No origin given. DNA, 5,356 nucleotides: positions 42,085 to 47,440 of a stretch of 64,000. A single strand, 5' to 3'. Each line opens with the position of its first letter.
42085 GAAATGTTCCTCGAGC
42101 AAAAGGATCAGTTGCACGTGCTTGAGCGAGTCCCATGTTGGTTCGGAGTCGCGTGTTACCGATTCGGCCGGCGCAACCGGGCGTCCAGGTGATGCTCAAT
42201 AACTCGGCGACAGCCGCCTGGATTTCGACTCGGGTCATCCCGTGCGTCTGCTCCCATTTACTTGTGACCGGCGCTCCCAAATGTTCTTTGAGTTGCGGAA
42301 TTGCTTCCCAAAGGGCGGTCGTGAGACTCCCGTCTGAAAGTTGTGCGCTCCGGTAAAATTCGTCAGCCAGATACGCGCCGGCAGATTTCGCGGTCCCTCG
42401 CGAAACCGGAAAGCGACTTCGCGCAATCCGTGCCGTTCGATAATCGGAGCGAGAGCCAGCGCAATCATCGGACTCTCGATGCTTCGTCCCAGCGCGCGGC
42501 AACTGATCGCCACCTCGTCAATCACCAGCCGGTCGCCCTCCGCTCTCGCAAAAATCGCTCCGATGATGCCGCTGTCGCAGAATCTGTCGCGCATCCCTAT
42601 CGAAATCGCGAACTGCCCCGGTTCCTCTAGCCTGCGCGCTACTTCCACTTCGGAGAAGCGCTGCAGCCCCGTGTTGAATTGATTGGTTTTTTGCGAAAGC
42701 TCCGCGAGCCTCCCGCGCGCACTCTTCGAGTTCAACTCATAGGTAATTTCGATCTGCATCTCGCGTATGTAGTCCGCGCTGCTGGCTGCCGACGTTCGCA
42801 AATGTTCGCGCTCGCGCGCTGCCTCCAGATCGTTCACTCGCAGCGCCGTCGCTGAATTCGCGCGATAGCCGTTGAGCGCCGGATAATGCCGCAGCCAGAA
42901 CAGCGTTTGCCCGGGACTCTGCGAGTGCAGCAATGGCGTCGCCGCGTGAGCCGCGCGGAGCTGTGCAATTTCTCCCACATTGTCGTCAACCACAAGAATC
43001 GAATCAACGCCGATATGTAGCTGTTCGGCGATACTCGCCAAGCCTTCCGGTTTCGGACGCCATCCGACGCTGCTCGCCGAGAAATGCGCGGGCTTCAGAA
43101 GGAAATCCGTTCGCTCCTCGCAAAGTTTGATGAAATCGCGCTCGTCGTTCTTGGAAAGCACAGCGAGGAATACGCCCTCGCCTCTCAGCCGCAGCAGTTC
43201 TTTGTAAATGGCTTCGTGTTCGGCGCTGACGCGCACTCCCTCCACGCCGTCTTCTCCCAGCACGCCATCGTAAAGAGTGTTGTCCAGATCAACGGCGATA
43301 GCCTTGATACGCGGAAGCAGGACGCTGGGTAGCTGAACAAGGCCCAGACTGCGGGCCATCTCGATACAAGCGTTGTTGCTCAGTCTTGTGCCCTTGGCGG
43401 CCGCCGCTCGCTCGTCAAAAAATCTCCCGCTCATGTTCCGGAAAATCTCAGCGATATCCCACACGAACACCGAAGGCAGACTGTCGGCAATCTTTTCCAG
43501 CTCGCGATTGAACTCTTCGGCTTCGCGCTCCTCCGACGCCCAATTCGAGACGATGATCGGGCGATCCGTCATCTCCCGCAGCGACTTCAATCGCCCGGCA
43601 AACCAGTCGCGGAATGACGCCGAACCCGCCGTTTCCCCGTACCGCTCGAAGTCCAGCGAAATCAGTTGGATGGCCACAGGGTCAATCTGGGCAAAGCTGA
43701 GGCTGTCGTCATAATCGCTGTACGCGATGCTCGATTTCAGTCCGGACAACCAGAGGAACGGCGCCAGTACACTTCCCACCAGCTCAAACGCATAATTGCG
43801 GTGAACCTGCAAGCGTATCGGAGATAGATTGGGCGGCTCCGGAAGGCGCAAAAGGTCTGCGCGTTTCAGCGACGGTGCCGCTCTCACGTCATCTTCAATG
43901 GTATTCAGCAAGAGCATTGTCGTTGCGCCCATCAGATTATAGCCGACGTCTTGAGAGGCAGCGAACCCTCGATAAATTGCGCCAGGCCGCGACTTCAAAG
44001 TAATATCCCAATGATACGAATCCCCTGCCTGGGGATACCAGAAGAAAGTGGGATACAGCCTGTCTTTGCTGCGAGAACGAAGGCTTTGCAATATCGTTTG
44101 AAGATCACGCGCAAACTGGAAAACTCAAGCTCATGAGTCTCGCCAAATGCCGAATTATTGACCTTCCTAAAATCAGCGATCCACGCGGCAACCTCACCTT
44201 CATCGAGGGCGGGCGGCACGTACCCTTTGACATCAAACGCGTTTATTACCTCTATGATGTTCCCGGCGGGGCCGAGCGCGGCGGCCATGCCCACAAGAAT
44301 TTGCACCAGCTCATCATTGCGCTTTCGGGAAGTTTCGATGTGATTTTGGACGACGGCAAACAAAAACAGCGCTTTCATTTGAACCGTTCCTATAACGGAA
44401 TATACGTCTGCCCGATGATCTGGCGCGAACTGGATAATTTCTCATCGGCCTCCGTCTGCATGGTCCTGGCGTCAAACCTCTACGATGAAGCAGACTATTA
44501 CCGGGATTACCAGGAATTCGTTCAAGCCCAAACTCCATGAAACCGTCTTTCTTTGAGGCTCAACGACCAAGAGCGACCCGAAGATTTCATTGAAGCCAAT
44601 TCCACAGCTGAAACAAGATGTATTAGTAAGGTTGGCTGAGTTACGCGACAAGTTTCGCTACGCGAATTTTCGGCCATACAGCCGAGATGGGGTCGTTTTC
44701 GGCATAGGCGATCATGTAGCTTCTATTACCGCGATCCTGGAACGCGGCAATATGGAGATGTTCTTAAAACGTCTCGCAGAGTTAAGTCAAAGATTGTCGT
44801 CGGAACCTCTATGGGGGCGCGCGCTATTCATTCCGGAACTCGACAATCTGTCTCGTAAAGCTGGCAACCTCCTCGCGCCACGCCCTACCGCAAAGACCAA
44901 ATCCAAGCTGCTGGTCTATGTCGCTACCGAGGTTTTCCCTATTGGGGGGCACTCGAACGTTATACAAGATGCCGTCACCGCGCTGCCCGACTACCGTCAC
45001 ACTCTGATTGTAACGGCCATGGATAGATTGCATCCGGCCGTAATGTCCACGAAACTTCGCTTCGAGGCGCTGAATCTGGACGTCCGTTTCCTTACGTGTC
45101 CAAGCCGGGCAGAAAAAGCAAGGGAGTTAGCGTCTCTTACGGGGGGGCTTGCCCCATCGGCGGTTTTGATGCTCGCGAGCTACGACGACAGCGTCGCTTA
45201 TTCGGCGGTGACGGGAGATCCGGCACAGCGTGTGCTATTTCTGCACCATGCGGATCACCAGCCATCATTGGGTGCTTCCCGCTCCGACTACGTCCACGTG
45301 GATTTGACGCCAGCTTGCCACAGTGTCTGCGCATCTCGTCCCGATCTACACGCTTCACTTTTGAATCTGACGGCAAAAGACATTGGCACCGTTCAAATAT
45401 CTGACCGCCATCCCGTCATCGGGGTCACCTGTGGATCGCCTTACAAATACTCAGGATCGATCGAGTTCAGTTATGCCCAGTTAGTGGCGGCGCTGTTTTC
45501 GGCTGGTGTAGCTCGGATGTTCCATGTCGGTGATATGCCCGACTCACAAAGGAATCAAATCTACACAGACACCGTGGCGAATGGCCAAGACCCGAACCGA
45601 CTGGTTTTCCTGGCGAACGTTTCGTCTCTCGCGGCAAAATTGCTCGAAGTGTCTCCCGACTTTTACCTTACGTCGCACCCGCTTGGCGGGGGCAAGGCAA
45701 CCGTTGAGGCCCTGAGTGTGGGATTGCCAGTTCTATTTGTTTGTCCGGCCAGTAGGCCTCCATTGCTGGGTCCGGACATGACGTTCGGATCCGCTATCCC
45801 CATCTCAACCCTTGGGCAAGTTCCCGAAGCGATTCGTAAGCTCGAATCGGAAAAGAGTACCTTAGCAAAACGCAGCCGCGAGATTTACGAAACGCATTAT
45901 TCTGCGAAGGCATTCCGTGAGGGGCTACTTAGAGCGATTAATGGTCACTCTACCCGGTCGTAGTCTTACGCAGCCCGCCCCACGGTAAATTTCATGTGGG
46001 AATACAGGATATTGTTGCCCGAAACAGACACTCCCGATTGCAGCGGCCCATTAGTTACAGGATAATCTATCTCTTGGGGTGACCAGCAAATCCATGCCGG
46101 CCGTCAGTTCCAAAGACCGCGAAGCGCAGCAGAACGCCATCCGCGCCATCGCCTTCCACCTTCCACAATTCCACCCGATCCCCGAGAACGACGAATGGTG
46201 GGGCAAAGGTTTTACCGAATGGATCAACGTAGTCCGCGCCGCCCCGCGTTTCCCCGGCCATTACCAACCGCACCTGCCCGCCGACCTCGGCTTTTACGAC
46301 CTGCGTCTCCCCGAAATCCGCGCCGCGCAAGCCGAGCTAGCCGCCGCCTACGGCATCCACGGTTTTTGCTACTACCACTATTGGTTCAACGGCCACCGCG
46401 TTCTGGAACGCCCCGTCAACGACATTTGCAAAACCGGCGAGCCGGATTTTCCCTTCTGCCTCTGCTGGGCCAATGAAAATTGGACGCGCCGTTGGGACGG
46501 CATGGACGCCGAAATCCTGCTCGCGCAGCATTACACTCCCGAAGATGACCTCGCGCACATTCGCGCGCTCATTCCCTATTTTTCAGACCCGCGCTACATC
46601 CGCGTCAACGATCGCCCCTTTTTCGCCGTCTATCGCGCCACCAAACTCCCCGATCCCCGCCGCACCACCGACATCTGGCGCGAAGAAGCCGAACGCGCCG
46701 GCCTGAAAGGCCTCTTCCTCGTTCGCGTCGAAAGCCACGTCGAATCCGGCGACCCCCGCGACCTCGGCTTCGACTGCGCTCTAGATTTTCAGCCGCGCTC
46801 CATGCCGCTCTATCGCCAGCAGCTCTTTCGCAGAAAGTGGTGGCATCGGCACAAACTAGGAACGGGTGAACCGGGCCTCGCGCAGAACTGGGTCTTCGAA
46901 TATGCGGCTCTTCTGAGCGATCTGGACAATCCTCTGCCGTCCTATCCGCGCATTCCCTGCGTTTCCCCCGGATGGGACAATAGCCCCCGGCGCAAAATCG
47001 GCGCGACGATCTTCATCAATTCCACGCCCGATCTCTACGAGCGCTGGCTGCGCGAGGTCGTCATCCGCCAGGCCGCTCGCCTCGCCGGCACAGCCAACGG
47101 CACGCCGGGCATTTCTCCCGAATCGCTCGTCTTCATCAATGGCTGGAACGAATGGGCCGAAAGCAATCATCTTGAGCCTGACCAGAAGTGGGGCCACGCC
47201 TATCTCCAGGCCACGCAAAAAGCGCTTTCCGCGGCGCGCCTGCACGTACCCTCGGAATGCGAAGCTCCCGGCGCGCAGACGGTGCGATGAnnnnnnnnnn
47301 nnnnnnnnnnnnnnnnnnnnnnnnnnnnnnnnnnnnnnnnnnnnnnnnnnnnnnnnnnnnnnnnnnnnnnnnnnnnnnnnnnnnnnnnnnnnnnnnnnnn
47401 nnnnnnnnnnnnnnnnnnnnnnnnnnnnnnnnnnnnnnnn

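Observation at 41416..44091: FkbH-like loader + ACP + GNAT module embedded antisense in the polysaccharide locus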

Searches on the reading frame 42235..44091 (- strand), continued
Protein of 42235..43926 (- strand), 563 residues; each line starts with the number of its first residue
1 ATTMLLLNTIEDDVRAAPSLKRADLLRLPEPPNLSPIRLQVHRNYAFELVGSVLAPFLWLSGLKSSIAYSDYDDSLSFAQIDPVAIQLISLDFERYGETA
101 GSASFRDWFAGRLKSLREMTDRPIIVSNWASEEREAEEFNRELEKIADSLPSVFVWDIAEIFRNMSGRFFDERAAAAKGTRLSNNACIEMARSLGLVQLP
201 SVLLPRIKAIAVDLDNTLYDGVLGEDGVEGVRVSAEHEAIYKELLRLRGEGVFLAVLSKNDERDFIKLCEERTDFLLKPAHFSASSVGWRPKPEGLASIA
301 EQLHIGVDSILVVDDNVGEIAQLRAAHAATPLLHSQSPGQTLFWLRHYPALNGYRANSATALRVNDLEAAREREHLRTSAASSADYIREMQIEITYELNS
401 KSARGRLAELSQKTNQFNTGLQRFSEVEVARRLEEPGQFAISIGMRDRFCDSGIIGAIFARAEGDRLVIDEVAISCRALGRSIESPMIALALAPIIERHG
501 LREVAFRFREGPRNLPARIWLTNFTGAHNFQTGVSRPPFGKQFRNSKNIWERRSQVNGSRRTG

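Call 81: fold_search(model_id=the predicted structure, library=pdb)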
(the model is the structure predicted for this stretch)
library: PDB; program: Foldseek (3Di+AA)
matches with E <= 10: 1361; with E <= 0.001: 20
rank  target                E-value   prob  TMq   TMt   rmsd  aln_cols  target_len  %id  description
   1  3slr                  8.5e-19  1.00  0.46  0.64   5.4       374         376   20  Crystal structure of N-terminal part of the protein BF1531 from Bacteroides fragilis containing phosphatase domain compl (released 2011-07-20)
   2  1u7p_A                2.8e-05  1.00  0.22  0.70   4.0       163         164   17  X-ray Crystal Structure of the Hypothetical Phosphotyrosine Phosphatase MDP-1 of the Haloacid Dehalogenase Superfamily (released 2004-10-19)
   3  1u7p_C                2.8e-05  1.00  0.21  0.64   4.9       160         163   18  X-ray Crystal Structure of the Hypothetical Phosphotyrosine Phosphatase MDP-1 of the Haloacid Dehalogenase Superfamily (released 2004-10-19)
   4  1u7o                  6.9e-05  1.00  0.21  0.65   5.0       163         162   18  Magnesium Dependent Phosphatase 1 (MDP-1) (released 2004-10-26)
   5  2wm8                  1.0e-04  1.00  0.20  0.59   4.6       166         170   19  Crystal structure of human magnesium-dependent phosphatase 1 of the haloacid dehalogenase superfamily (MGC5987) (released 2009-07-28)
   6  1u7p_B                1.3e-04  1.00  0.20  0.63   5.9       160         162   18  X-ray Crystal Structure of the Hypothetical Phosphotyrosine Phosphatase MDP-1 of the Haloacid Dehalogenase Superfamily (released 2004-10-19)
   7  1u7p_D                1.3e-04  1.00  0.20  0.62   4.6       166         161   16  X-ray Crystal Structure of the Hypothetical Phosphotyrosine Phosphatase MDP-1 of the Haloacid Dehalogenase Superfamily (released 2004-10-19)
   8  4zm6_A                1.9e-04  0.82  0.18  0.12  21.4       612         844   10  A unique GCN5-related glucosamine N-acetyltransferase region exist in the fungal multi-domain GH3 beta-N-acetylglucosa (released 2015-12-09)
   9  5trm_H                2.2e-04  1.00  0.19  0.56   7.1       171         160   11  Crystal structure of human GCN5 histone acetyltransferase domain (released 2017-12-06)
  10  1cm0_B                3.0e-04  1.00  0.20  0.60   5.6       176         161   12  CRYSTAL STRUCTURE OF THE PCAF/COENZYME-A COMPLEX (released 1999-07-06)
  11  5trl_A                5.5e-04  1.00  0.20  0.60   6.4       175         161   10  Crystal structure of human GCN5 histone acetyltransferase domain (released 2017-12-06)
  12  3l8e_A                6.2e-04  1.00  0.20  0.53   5.2       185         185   14  Crystal Structure of apo form of D,D-heptose 1.7-bisphosphate phosphatase from E. Coli (released 2010-02-02)
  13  9ynv_N                7.3e-04  1.00  0.20  0.30   8.7       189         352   12  Histone Acetyl Transferase (HAT) module of ctSAGA (released 2025-12-03)
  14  5trl_H                7.7e-04  1.00  0.19  0.60   6.5       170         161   10  Crystal structure of human GCN5 histone acetyltransferase domain (released 2017-12-06)
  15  7kwx_B                7.7e-04  1.00  0.19  0.53   4.3       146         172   10  Spermidine N-acetyltransferase SpeG N152L mutant from Vibrio cholerae (released 2020-12-16)
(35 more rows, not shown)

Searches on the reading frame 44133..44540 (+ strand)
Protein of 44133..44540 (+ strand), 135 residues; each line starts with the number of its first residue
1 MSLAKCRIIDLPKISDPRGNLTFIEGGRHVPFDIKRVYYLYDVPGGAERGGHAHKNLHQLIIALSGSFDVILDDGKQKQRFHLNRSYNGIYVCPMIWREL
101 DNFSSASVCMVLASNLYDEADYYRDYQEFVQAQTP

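Call 4: search_protein_families(library=ncbifam, proteins=[window:44133-44540:+], max_evalue=0.01)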
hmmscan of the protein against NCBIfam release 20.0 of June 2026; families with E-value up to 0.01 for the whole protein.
window:44133-44540:+ (135 aa): 0 families

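Call 5: search_protein_families(library=pfam, proteins=[window:44133-44540:+], max_evalue=0.01)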
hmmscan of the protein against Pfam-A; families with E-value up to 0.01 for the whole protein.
window:44133-44540:+ (135 aa): 2 families
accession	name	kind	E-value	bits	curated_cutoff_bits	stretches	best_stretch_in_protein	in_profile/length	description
PF05523.17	FdtA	-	1.5e-60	203.2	23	1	5-132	2-129/131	WxcM-like, C-terminal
PF07883.17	Cupin_2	-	0.0088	16.2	27.2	0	41-76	3-37/70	Cupin domain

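Call 62: search_protein_families(library=ncbifam, proteins=[window:44133-44540:+], max_evalue=0.00001)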
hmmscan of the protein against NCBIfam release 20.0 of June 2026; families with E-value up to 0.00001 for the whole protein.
window:44133-44540:+ (135 aa): 0 families

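Call 82: search_solved_structures(query=window:44133-44540:+, max_evalue=0.00001)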
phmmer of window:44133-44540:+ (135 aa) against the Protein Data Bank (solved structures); distinct sequences matched with E-value up to 0.00001: 12.
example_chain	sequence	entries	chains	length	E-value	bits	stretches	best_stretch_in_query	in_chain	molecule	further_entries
5tpu_A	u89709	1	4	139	7.7e-38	132.7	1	4-131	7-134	Putative uncharacterized protein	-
2pa7_A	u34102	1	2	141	1.3e-35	125.5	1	7-130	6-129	DTDP-6-deoxy-3,4-keto-hexulose isomerase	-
2pae_A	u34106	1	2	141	1.2e-34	122.3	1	7-130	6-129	DTDP-6-deoxy-3,4-keto-hexulose isomerase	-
2pak_A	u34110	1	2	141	1.2e-34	122.3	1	7-130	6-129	DTDP-6-deoxy-3,4-keto-hexulose isomerase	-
2pam_A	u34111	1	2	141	1.2e-33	119.1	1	7-130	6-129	DTDP-6-deoxy-3,4-keto-hexulose isomerase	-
7n67_A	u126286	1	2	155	7.4e-32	113.3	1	7-131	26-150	FdtA domain-containing protein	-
4zu7_A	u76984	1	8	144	4.8e-30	107.4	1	7-130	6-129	QdtA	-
4o9e_A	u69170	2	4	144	9.2e-30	106.5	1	7-130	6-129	QdtA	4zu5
4o9g_A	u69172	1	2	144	8.8e-29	103.3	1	7-130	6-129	QdtA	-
5tpv_A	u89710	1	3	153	1.7e-26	95.9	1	25-131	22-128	WlaRA, TDP-fucose-3,4-ketoisomerase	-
4zu4_A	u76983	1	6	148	4.4e-25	91.3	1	13-132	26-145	WxcM-like protein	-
4mzu_A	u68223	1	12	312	3e-24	88.6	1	13-132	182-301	WxcM-like protein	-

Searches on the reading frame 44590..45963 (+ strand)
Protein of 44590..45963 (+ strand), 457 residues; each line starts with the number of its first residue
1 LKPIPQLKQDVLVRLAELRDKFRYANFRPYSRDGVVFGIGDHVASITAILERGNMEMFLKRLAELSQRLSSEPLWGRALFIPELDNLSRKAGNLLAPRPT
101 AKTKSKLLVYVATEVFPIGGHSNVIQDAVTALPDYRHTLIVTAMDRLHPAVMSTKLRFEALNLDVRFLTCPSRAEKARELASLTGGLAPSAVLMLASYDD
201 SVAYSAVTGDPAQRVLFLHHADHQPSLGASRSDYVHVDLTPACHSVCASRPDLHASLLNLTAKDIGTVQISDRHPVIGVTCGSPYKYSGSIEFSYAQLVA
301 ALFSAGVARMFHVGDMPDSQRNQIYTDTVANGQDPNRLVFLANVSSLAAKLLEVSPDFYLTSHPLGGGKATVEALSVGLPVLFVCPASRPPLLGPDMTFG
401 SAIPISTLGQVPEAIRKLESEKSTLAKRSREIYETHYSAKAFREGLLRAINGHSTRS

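Call 4: search_protein_families(library=ncbifam, proteins=[window:44590-45963:+], max_evalue=0.01)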
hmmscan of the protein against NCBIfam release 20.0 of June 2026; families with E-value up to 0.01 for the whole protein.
window:44590-45963:+ (457 aa): 0 families

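Call 5: search_protein_families(library=pfam, proteins=[window:44590-45963:+], max_evalue=0.01)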
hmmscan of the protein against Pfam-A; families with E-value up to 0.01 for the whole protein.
window:44590-45963:+ (457 aa): 0 families

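Call 83: search_solved_structures(query=window:44590-45963:+, max_evalue=1)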
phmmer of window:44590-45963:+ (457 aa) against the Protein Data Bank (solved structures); distinct sequences matched with E-value up to 1: 1.
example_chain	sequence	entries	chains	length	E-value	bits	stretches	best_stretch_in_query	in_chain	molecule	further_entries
8up1_A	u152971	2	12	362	0.11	14.5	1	35-171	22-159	De Novo Protein sr322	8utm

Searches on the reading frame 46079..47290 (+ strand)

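Call 9: search_protein_families(library=pfam, proteins=[window:46079-47290:+], max_evalue=0.001)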
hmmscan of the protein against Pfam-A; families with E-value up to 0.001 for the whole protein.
window:46079-47290:+ (403 aa): 1 family
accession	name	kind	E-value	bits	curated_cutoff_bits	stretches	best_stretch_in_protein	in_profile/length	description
PF14307.12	Glyco_tran_WbsX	-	4.7e-134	447.7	25.1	1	24-379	2-350/350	Glycosyltransferase WbsX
